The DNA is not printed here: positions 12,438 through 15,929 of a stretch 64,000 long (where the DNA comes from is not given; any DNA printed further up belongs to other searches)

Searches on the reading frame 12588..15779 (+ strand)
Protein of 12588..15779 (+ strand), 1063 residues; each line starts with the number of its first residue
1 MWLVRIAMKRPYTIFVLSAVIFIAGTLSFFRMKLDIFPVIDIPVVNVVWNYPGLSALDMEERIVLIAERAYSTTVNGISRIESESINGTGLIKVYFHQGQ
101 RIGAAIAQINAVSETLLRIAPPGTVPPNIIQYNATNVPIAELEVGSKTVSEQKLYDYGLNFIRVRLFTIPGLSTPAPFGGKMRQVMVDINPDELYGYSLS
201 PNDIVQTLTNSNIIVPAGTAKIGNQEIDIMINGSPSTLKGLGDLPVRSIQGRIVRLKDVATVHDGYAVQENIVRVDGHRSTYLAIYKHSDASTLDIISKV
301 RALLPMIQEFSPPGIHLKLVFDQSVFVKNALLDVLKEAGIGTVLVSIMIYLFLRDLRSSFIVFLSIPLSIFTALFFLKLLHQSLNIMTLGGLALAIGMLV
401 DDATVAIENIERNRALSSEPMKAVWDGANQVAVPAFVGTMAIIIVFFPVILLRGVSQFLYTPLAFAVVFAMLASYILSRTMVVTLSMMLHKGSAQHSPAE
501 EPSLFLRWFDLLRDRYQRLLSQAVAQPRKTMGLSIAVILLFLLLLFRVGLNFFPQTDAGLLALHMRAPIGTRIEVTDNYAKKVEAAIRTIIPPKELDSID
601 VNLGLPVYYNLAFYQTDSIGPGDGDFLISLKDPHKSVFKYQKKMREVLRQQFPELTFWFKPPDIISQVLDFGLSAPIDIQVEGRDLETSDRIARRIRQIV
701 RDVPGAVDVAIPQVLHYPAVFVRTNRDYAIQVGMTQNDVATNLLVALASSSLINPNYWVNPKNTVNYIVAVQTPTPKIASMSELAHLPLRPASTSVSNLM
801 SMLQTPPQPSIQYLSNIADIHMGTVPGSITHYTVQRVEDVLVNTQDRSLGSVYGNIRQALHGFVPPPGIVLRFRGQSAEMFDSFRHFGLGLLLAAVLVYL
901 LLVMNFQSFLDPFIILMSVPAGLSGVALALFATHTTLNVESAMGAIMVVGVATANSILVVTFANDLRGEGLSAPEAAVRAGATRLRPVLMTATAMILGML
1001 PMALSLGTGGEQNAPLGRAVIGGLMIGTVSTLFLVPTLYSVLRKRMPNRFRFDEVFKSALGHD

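Call 34: search_protein_families(library=pfam, proteins=[window:12588-15779:+], max_evalue=0.0001)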
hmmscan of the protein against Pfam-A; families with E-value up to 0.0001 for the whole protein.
window:12588-15779:+ (1063 aa): 2 families
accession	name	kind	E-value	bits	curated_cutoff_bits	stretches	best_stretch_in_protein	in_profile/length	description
PF00873.25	ACR_tran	-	6.5e-193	643.6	28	1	4-1042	2-1020/1021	AcrB/AcrD/AcrF family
PF03176.21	MMPL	-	1.3e-06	28.1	20.5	1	853-1045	107-305/333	MMPL family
